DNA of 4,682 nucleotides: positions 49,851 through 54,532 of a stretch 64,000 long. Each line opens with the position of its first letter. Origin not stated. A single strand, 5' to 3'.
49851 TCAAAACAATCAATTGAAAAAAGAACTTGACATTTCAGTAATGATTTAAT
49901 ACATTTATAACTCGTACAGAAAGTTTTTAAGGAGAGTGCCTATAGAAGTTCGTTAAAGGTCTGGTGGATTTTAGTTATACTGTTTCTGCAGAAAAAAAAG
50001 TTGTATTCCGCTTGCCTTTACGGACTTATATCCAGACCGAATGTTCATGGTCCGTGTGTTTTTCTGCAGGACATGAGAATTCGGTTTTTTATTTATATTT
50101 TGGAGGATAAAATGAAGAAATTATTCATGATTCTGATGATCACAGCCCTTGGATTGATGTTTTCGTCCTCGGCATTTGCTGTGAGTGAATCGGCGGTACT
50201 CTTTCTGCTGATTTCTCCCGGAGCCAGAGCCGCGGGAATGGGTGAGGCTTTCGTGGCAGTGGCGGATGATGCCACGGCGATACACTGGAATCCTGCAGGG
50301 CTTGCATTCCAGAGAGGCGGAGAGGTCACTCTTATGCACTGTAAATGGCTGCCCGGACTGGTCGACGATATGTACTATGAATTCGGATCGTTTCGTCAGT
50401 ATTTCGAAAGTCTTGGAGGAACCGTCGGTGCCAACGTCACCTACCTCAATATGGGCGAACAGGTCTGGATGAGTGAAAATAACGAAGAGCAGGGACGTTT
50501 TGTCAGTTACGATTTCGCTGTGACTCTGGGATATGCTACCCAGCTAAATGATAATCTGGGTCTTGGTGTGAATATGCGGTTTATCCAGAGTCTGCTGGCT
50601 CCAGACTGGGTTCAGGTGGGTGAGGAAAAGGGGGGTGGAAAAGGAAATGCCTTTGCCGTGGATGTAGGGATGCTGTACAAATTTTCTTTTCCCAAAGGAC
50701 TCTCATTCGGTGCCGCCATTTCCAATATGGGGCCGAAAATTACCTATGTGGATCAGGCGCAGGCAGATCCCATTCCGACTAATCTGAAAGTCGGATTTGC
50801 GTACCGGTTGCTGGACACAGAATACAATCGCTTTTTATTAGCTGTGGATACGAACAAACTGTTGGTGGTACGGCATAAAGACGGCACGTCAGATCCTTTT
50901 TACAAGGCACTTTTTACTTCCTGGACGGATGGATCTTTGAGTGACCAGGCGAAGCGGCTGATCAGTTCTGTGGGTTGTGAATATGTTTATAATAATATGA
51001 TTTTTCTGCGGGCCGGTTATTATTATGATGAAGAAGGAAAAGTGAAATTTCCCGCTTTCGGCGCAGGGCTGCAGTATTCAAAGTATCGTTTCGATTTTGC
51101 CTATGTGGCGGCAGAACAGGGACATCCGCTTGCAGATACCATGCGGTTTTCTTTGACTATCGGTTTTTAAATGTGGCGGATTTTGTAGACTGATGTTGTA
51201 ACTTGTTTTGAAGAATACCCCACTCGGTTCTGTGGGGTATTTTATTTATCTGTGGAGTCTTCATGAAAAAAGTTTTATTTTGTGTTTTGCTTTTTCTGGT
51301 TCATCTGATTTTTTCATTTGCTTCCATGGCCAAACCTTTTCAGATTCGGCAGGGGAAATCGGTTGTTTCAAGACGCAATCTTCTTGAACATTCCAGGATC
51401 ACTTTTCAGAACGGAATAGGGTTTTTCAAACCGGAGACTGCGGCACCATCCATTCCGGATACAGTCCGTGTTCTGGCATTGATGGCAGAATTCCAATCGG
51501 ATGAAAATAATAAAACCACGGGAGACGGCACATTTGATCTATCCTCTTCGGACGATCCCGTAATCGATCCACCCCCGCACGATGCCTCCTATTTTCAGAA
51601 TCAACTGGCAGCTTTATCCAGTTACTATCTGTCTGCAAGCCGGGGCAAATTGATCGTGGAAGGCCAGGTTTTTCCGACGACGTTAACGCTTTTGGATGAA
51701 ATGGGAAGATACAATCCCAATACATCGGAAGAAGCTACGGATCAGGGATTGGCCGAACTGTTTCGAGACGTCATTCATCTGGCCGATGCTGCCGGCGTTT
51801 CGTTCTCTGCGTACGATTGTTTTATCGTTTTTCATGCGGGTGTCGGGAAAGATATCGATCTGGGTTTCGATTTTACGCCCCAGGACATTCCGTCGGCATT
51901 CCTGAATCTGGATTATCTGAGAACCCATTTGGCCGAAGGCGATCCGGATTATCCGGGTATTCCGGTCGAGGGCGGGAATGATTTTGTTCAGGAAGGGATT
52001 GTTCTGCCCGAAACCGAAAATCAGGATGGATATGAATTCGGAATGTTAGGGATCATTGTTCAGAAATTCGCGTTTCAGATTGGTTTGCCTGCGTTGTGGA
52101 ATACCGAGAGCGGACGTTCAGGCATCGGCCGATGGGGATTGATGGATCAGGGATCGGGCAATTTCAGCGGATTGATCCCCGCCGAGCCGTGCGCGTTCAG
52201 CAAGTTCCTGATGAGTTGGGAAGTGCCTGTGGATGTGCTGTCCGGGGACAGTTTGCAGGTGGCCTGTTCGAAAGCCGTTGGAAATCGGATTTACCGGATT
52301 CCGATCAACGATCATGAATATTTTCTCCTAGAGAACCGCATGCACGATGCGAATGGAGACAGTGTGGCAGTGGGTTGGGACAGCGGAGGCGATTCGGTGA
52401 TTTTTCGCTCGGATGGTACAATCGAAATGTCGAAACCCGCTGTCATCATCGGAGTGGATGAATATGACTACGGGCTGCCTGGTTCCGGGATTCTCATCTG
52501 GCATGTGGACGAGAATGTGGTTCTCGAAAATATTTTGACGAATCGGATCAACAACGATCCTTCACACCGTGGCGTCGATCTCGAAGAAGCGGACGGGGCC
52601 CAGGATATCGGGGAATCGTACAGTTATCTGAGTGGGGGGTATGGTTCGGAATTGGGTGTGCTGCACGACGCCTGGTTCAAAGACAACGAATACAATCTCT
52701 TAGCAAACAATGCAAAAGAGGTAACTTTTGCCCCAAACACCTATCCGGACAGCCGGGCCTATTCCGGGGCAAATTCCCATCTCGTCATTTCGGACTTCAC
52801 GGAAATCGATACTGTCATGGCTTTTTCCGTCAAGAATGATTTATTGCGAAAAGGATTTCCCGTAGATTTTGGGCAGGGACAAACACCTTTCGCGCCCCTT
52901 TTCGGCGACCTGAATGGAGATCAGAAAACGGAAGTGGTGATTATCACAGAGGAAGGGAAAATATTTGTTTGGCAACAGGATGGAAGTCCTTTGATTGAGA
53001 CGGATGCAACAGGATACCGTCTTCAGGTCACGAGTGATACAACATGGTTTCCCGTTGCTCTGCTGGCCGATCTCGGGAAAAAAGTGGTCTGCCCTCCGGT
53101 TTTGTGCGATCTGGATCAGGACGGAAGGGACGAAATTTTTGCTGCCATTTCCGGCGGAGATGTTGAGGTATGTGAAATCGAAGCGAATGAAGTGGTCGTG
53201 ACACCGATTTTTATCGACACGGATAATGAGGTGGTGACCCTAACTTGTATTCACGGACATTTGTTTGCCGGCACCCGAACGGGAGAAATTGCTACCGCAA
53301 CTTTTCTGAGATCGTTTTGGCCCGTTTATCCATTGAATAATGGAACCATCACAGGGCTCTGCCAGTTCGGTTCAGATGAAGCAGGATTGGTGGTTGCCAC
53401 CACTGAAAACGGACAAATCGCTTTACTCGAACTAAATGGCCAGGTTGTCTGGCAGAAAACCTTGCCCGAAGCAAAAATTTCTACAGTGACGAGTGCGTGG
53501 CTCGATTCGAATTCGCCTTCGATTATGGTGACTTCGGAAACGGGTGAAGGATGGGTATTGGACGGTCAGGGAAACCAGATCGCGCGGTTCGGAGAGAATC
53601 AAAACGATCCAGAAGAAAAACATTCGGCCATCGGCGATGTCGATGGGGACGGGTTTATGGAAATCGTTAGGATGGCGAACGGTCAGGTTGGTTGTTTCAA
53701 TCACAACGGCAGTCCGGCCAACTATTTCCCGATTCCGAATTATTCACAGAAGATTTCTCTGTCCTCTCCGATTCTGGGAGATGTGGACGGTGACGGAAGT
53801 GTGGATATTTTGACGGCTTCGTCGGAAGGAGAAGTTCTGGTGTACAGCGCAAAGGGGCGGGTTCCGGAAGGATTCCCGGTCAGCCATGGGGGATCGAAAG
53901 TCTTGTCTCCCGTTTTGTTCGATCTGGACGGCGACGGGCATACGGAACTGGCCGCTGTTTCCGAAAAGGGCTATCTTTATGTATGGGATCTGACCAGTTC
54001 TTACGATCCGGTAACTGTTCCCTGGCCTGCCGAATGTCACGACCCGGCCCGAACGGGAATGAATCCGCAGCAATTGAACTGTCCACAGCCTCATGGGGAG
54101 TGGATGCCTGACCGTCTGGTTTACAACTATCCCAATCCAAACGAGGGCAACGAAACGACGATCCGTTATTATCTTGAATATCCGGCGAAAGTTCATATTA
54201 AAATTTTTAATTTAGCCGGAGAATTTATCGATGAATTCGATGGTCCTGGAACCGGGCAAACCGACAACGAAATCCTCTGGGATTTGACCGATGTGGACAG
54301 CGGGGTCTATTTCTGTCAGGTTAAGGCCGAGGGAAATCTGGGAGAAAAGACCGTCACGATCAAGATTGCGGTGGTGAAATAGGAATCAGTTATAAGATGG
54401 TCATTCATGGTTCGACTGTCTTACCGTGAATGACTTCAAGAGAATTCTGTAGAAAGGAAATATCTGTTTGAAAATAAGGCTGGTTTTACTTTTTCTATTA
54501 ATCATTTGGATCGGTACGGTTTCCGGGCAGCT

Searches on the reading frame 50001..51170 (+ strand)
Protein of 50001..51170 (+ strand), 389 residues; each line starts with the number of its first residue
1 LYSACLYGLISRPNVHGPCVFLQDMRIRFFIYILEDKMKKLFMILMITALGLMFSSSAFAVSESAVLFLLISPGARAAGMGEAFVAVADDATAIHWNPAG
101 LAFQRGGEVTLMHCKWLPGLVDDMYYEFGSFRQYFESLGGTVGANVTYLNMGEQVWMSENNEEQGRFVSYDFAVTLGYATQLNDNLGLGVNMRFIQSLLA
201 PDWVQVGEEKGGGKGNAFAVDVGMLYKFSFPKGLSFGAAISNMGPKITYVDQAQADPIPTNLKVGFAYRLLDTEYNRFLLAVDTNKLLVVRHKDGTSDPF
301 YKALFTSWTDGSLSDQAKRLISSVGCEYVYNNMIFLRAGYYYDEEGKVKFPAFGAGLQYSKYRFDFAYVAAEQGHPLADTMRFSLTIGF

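Call 24: search_protein_families(library=pfam, proteins=[window:50001-51170:+], max_evalue=0.001)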
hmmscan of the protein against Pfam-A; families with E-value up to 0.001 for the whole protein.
window:50001-51170:+ (389 aa): 3 families
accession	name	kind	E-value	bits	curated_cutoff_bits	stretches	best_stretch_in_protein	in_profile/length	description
PF19572.5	PorV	-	1.2e-30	107.3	27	1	63-290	10-239/243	Type IX secretion system protein PorV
PF03687.19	UPF0164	-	6.6e-09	35.5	21.4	1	62-290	37-272/325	Uncharacterised protein family (UPF0164)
PF03349.22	Toluene_X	-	4.2e-06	25.9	29.7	0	77-192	20-112/421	Outer membrane protein transport protein (OMPP1/FadL/TodX)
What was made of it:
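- On Type IX secretion type-A cargo (proteins D and E): A PorV homologue lies at 50001-51170 (call 24).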

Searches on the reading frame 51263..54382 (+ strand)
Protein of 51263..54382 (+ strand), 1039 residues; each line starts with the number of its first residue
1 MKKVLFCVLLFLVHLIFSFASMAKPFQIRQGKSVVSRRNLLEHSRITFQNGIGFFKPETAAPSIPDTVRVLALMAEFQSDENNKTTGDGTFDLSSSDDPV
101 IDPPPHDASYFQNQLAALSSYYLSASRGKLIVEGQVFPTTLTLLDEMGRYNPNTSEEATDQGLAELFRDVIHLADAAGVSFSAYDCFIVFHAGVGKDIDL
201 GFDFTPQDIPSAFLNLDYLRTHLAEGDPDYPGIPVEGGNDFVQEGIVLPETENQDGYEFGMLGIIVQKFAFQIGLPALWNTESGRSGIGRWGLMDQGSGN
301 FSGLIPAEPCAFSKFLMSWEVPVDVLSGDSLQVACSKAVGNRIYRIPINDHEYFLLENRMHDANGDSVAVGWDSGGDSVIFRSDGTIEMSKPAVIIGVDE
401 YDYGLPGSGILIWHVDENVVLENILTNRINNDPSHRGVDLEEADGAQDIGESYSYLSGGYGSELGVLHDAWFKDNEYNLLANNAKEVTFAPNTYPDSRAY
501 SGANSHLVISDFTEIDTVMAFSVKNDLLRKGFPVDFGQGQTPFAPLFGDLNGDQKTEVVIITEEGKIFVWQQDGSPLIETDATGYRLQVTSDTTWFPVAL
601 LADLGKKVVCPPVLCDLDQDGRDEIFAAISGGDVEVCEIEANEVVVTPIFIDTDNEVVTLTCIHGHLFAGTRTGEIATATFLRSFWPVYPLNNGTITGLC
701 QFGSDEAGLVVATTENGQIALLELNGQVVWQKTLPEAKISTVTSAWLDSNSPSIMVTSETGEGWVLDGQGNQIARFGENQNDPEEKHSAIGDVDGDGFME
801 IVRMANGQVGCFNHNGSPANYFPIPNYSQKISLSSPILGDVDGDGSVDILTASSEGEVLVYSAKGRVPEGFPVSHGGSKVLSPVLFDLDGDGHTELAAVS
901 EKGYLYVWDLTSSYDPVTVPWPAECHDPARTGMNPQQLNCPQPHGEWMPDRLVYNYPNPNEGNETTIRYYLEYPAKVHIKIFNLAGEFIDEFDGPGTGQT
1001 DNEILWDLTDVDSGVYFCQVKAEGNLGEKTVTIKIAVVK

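Call 24: search_protein_families(library=pfam, proteins=[window:51263-54382:+], max_evalue=0.001)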
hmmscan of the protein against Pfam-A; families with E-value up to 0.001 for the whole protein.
window:51263-54382:+ (1039 aa): 6 families
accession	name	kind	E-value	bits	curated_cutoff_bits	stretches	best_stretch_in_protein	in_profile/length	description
PF13517.12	FG-GAP_3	-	1.2e-14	55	26.9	2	840-897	1-60/61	FG-GAP-like repeat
PF01839.29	FG-GAP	-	2e-14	53.5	22.1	0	838-857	7-33/37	FG-GAP repeat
PF25292.1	Beta-prop_CGLA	-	1.4e-07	31.8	26.8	0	710-780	2-73/316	Lambda-carrageenase beta-propeller domain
PF18962.6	Por_Secre_tail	-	2.6e-07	31.3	27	1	956-1027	2-69/75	Secretion system C-terminal sorting domain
PF14783.12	BBS2_Mid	-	2.9e-05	24.5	27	0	614-720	4-106/108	Ciliary BBSome complex subunit 2, middle region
PF23743.1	Beta-prop_BBS7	-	0.00011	22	27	0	594-681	217-290/299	BBS7 beta-propeller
